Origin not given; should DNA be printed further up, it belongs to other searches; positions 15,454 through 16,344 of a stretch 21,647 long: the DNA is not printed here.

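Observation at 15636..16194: Unrecognised ~190-aa N-terminal domain, plus wHTH-like segment, on the VWA protein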

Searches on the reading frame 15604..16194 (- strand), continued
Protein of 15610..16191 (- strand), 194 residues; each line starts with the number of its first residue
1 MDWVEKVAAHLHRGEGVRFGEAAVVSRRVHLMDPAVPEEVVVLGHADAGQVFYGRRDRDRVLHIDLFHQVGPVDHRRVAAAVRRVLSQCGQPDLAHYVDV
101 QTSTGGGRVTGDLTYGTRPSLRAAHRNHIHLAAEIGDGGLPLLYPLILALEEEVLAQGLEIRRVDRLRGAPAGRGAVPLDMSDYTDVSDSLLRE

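Call 68: fold_search(model_id=the predicted structure, library=viral)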
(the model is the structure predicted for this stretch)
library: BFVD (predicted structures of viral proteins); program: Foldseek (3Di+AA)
matches with E <= 10: 380; with E <= 0.001: 0
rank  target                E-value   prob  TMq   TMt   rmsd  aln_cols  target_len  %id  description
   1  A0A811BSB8            6.2e-02  0.16  0.28  0.23  15.9       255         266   16  Uncharacterized protein [Pandoravirus japonicus]
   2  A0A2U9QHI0            1.6e-01  0.12  0.27  0.21  11.7       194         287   10  Uncharacterized protein [Sea otter poxvirus]
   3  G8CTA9                1.7e-01  0.18  0.23  0.27   9.5       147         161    7  (no name in the UniProt tables at hand)
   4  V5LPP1                2.1e-01  0.11  0.24  0.28  13.7       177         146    6  (no name in the UniProt tables at hand)
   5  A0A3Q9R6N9            2.2e-01  0.18  0.22  0.37   7.5       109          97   10  (no name in the UniProt tables at hand)
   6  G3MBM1                2.4e-01  0.12  0.21  0.09  13.1       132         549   10  Gp155 [Bacillus phage G]
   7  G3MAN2                2.6e-01  0.13  0.27  0.32  11.3       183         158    9  Gp491 [Bacillus phage G]
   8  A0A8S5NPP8            2.7e-01  0.10  0.20  0.29   9.0       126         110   11  Cysteine protease [Myoviridae sp. ctagO6]
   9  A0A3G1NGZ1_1          3.5e-01  0.21  0.21  0.05   4.6        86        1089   16  RNA-directed RNA polymerase [Lepeophtheirus virus LS24]
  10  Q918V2                3.8e-01  0.08  0.23  0.10  14.5       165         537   17  Nonstructural protein [bovine parvovirus 2]
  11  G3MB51                3.8e-01  0.06  0.19  0.25  11.7       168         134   10  Gp671 [Bacillus phage G]
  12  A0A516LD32            4.0e-01  0.47  0.33  0.51   5.2       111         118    7  (no name in the UniProt tables at hand)
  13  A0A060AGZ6            4.0e-01  0.35  0.28  0.52   5.3       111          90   10  Uncharacterized protein [Cronobacter phage CR8]
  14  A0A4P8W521            4.9e-01  0.06  0.19  0.12   9.4       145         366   11  (no name in the UniProt tables at hand)
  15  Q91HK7                5.9e-01  0.08  0.20  0.10  16.7       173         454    7  RNA-directed RNA polymerase (Fragment) [Strawberry crinkle virus]
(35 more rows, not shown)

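Call 70: list_cluster_members(proteins=[P0007, P0008, P0012, P0016, P0021, P0026, P0031, P0041, P0078, P0109])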
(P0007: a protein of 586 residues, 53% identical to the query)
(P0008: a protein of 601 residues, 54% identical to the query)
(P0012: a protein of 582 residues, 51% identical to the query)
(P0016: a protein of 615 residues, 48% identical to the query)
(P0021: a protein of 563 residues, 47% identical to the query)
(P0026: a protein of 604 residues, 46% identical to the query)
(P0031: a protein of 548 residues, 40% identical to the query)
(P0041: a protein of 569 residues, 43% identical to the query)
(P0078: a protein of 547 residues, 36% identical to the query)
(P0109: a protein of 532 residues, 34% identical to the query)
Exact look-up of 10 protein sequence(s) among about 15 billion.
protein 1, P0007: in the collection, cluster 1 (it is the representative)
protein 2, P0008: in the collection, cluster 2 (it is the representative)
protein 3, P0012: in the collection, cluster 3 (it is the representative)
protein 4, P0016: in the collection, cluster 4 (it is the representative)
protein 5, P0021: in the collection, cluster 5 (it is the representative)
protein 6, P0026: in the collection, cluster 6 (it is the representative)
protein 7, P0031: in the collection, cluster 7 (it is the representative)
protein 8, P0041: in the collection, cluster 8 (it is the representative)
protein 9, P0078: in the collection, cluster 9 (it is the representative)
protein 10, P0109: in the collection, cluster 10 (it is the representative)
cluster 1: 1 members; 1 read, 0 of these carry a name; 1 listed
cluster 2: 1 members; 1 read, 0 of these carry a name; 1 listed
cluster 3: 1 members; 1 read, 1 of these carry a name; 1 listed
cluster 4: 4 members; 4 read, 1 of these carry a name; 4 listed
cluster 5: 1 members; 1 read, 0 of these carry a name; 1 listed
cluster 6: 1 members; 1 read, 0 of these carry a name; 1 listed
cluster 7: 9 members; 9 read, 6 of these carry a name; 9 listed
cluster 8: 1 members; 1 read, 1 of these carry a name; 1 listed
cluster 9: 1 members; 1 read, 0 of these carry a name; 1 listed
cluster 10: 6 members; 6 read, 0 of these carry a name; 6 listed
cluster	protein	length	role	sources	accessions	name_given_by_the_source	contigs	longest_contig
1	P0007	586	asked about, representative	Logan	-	-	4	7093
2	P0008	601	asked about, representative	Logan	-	-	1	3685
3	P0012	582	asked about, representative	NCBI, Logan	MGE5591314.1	MAG: VWA domain-containing protein [Bacillota bacterium]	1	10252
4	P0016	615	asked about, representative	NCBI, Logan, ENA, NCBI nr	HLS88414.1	MAG TPA: VWA domain-containing protein [Sphingobacteriaceae bacterium] | VWA domain-containing protein [Sphingobacteriaceae bacterium]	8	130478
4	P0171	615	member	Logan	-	-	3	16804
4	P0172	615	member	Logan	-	-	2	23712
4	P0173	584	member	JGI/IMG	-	-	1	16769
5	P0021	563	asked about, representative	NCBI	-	-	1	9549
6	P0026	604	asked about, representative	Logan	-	-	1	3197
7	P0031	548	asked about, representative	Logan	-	-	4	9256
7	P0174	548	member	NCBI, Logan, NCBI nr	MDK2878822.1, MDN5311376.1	MAG: magnesium chelatase subunit [Thermoanaerobacteraceae bacterium] | magnesium chelatase subunit [Thermoanaerobacteraceae bacterium]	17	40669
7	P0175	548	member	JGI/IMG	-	magnesium chelatase subunit D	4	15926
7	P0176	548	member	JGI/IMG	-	magnesium chelatase subunit D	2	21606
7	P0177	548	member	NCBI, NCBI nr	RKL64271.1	VWA domain-containing protein [Thermoanaerobacteraceae bacterium SP2]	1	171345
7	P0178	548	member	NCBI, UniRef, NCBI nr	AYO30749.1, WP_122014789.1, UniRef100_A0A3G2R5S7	VWA domain-containing protein [Biomaibacter acetigenes] | VWA domain-containing protein n=1 Tax=Biomaibacter acetigenes TaxID=2316383 ...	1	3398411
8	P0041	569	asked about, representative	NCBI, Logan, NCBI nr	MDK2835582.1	MAG: magnesium chelatase subunit [Thermosediminibacterales bacterium] | magnesium chelatase subunit [Thermosediminibacterales bacterium]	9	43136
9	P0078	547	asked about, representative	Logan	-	-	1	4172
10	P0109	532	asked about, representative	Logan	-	-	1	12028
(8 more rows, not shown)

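Call 76: find_related_loci(query=A1, collection=viral_contigs, flank=5000)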
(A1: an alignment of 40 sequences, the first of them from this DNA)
Query A1 (196 aa) in viral_contigs; peptide patterns used: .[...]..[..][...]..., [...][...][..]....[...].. (x = any residue, [..] = any of these).
77 stretches matched a pattern, but none encodes a relative of the query by tblastn (E <= 1e-3).
